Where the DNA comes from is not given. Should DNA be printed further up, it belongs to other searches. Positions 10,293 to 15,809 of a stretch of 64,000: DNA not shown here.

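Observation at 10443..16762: Sec-signal Rhs/YD polymorphic-toxin cassette in an obligate-intracellular-type (chlamydial) genome with no T6SS/Tc partner in view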

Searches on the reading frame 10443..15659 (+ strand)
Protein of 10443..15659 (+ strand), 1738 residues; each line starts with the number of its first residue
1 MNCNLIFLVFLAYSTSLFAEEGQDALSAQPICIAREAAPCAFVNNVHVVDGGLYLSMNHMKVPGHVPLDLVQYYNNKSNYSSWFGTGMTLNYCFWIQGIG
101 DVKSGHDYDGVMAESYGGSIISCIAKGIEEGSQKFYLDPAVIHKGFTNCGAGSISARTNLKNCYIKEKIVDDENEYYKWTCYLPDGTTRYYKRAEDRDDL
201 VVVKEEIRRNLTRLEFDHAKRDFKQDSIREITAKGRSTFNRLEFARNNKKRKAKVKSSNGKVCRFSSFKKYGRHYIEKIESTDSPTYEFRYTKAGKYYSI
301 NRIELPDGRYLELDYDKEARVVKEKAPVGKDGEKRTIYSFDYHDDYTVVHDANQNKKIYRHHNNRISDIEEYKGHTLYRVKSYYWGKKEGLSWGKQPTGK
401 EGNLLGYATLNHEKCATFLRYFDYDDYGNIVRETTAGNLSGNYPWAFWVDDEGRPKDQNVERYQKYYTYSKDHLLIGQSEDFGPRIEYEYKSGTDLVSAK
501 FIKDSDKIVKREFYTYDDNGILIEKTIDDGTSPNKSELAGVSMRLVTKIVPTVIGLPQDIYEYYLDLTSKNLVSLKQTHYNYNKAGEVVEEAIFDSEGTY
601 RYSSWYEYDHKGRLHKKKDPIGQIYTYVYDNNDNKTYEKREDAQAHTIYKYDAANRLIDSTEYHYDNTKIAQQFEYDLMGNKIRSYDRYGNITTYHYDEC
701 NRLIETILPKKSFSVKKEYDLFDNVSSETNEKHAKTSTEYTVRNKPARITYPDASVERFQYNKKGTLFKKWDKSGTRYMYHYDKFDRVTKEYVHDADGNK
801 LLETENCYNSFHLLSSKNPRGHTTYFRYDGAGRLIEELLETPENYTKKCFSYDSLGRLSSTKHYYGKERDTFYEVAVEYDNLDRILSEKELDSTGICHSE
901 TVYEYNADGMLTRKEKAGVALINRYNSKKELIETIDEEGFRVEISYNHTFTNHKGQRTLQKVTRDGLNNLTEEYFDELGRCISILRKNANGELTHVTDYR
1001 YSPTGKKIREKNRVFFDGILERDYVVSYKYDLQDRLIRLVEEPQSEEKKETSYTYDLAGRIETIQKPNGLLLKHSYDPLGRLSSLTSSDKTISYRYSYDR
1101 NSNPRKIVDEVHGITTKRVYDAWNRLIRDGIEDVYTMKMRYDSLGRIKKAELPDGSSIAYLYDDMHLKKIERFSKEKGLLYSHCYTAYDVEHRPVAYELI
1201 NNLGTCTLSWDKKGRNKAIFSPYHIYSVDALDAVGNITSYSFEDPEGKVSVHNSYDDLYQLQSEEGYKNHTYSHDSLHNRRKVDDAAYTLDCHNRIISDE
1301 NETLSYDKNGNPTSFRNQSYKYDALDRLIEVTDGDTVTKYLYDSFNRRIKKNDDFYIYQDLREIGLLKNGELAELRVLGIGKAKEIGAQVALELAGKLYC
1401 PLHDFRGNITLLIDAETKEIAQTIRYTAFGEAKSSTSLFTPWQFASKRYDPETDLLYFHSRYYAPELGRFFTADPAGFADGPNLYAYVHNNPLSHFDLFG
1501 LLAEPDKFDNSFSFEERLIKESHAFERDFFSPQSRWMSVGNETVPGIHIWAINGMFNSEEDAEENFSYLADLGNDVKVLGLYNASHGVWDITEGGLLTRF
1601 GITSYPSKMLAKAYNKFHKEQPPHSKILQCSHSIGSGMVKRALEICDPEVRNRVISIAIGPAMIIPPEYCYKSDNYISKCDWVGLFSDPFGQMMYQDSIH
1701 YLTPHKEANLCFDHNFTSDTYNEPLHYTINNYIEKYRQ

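Call 3: search_protein_families(library=pfam, proteins=[window:10443-15659:+], max_evalue=0.01)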
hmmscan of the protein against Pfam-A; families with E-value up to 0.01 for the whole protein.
window:10443-15659:+ (1738 aa): 2 families
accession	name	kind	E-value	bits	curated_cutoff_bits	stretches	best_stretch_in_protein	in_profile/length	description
PF05593.20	RHS_repeat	-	3.9e-45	151.9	22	5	1322-1350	1-30/38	RHS Repeat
PF20148.4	DUF6531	-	1.1e-05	26.1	24.1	1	44-97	2-55/74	Domain of unknown function (DUF6531)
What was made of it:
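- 10443..15659 (+): Rhs polymorphic toxin gene, 1738 aa plus stop. RHS_repeat 3.9e-45 and DUF6531 (call 3).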

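Call 4: search_protein_families(library=ncbifam, proteins=[window:10443-15659:+], max_evalue=0.01)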
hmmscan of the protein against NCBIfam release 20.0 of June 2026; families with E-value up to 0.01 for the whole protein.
window:10443-15659:+ (1738 aa): 3 families
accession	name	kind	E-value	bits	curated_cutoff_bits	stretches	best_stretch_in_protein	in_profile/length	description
NF041261.1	RHS_core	equivalog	2.3e-26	92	2000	4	1402-1501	1161-1261/1261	RHS element core protein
TIGR01643.1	YD_repeat_2x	repeat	1.6e-22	79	15.8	1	812-837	5-31/42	YD repeat-containing protein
TIGR03696.1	Rhs_assc_core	domain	5.5e-22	78.1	32.5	1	1426-1501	1-76/76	RHS repeat-associated core domain-containing protein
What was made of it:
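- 10443..15659 (+): Rhs_assc_core and YD_repeat (call 4).
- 10734..14717 (+): YD/RHS-repeat shell, about aa 98-1425. RHS_repeat and YD_repeat hits (calls 3, 4).
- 14718..14945 (+): Rhs-associated core (predicted aspartyl autoprotease), aa 1426-1501. D1474 at 14862-14864, D1497 at 14931-14933. Predicted cleavage after L1501. TIGR03696, E=5.5e-22 (call 4).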

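Call 5: find_encoding_contigs(protein=window:10443-15659:+, flank=10000, max_places=6)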
Protein window:10443-15659:+ (1738 aa): no gene with exactly this product is on record in the collection.

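Call 8: find_related_loci(query=window:10443-15659:+, collection=genome_contigs, flank=10000)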
Query window:10443-15659:+ (1738 aa) in genome_contigs; peptide patterns used: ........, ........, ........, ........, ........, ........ (x = any residue, [..] = any of these).
8 stretches matched a pattern; 2 encode a relative of the query (tblastn E <= 1e-3); 2 distinct loci.
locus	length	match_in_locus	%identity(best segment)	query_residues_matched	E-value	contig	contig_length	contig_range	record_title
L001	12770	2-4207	73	336-1738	0e+0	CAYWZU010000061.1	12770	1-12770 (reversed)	MAG TPA_asm: uncultured bacterium isolate SRP262948_co1_5 genome assembly, contig: NODE_4978_length_12770_cov_8.490838,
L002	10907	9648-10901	78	1-416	0e+0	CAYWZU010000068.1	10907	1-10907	MAG TPA_asm: uncultured bacterium isolate SRP262948_co1_5 genome assembly, contig: NODE_6290_length_10907_cov_7.785846,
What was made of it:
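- Tried and rejected: The genome-collection scan found only one related MAG (call 8).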

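Call 61: find_homologous_proteins(query=window:10443-15659:+, max_evalue=1e-20)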
Query window:10443-15659:+ (1738 aa): 65 proteins with E <= 1e-20 among 6450 candidates.
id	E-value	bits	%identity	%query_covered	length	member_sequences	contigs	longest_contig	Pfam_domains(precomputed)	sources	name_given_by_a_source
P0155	0.0e+0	4067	100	100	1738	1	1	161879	PF05593.20,PF25023.2,PF20148.5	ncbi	-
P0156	0.0e+0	2454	62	100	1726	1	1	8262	PF05593.20,PF25023.2,PF20148.5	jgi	-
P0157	0.0e+0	2035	53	100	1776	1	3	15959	PF05593.20,PF25023.2,PF20148.5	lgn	-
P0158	0.0e+0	2016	60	86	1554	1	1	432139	PF05593.20,PF25023.2,PF20148.5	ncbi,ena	-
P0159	0.0e+0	1663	51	88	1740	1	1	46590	PF05593.20,PF25023.2,PF20148.5,PF14436.12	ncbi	-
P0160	0.0e+0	1589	50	86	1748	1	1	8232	PF05593.20,PF25023.2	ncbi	-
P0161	0.0e+0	1581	51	84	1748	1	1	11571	PF05593.20,PF25023.2,PF20148.5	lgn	-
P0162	0.0e+0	1539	49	86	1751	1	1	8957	PF05593.20,PF25023.2,PF20148.5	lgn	-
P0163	0.0e+0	1527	50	86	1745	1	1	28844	PF05593.20,PF25023.2,PF15650.14,PF20148.5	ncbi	-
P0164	0.0e+0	1522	48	86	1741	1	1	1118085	PF05593.20,PF25023.2,PF20148.5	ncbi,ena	-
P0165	0.0e+0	1516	44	100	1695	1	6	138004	PF05593.20,PF25023.2,PF20148.5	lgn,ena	-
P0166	0.0e+0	1515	43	99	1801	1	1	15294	PF05593.20,PF25023.2,PF20148.5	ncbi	-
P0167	0.0e+0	1461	48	87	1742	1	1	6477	PF05593.20,PF25023.2,PF20148.5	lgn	-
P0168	0.0e+0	1454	48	86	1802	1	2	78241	PF05593.20,PF25023.2,PF20148.5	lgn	-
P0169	0.0e+0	1385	46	90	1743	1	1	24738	PF05593.20,PF25023.2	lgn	-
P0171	0.0e+0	1067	39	86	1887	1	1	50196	PF05593.20,PF25023.2,PF20148.5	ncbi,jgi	-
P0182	3.2e-84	302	28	62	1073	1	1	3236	PF05593.20,PF25023.2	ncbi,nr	ncbi:MAG: RHS repeat protein, partial [Chlamydiia bacterium]|nr:RHS repeat protein [Chlamydiia bacte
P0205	1.0e-25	108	23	54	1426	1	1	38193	PF15283.13,PF05593.20,PF25547.2,PF25023.2,PF20148.5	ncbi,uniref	ncbi:DUF6531 domain-containing protein [Streptomyces sp. NPDC006992]|uniref:DUF6531 domain-containin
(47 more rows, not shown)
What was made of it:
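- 10443..15659 (+): The identical protein P0155 is present in NCBI-derived data (call 61).
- On Bacterial teneurin-like proteins: A YD shell (TEN_YD-shell in the precomputed Pfam for the identical protein P0155; call 61) and a plug are present.
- Closest known: Bacterial teneurin-like proteins. Same: Relatives of the window protein carry the Pfam TEN_YD-shell annotation (call 61).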

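Call 62: find_encoding_contigs(protein=P0155, flank=2000, max_places=2)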
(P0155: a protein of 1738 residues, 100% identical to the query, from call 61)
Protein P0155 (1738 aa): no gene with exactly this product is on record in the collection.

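Call 63: find_encoding_contigs(protein=P0164, flank=10000, max_places=2)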
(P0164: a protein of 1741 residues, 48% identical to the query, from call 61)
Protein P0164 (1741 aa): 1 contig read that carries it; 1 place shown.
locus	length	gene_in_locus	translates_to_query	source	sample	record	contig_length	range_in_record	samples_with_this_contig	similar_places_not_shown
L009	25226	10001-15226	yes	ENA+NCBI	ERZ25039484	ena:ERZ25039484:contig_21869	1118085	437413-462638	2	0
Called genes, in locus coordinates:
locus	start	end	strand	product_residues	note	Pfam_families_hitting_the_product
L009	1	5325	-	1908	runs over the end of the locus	PF20148:DUF6531 (weak), PF25023:TEN_YD-shell (weak), PF05593:RHS_repeat (weak), PF25023:TEN_YD-shell, PF05593:RHS_repeat, PF25023:TEN_YD-shell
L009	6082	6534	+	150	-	-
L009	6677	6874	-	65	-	-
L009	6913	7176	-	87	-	-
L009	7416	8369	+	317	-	-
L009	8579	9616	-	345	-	-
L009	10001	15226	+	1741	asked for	PF20148:DUF6531 (faint), PF25023:TEN_YD-shell, PF05593:RHS_repeat, PF25023:TEN_YD-shell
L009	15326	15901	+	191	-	PF15580:Imm53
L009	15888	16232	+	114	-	-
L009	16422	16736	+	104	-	-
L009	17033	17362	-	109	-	-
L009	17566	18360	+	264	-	PF25231:DUF7847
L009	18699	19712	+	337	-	PF00023:Ank (faint), PF12796:Ank_2 (faint), PF13857:Ank_5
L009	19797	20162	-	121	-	PF21748:UPF0150, PF15919:HicB_lk_antitox, PF15970:HicB-like_2 (weak), PF05534:HicB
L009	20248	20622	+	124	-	-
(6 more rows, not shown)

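Call 65: list_cluster_members(proteins=[P0155, P0159, P0160, P0163, P0164, P0166, P0171, P0158, P0182])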
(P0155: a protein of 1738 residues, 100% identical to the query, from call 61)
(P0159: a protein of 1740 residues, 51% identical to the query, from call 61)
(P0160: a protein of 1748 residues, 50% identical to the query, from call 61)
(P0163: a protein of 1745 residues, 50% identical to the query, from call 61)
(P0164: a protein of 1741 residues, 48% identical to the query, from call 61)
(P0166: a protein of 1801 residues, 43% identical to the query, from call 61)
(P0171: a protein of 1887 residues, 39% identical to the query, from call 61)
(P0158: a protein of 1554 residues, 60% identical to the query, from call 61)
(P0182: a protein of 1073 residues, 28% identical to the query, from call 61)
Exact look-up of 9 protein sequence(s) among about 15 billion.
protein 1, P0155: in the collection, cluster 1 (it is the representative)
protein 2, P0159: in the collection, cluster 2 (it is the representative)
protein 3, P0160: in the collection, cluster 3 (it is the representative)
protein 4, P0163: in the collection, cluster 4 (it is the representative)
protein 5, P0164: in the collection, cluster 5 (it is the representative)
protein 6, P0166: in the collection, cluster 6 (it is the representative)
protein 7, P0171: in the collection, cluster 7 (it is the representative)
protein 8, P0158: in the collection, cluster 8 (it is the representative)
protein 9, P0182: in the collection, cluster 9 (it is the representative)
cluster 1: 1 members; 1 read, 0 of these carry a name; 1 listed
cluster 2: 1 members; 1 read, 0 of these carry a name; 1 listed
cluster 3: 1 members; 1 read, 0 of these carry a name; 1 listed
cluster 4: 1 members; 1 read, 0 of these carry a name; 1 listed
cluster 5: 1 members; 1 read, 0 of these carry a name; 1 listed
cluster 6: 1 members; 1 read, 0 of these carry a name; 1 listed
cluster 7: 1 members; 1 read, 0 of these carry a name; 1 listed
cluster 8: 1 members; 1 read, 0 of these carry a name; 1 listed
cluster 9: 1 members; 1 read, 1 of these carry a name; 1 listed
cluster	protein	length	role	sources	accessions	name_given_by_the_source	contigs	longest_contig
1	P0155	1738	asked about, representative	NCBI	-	-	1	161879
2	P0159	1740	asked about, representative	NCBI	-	-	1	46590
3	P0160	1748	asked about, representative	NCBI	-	-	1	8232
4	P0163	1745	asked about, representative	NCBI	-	-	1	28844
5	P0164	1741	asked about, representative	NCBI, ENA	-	-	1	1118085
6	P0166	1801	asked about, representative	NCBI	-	-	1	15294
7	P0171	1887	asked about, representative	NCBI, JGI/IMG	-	-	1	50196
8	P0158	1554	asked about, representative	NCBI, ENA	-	-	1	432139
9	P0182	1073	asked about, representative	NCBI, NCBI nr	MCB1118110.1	MAG: RHS repeat protein, partial [Chlamydiia bacterium] | RHS repeat protein [Chlamydiia bacterium]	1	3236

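Call 66: find_encoding_contigs(protein=P0159, flank=10000, max_places=1)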
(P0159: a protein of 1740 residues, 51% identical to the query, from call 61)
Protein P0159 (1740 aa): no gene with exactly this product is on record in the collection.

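Call 67: find_encoding_contigs(protein=P0163, flank=10000, max_places=1)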
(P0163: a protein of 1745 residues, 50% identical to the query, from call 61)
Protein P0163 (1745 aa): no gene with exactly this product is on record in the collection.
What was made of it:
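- Tried and rejected: It also failed for P0159 and P0163 (calls 66, 67).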
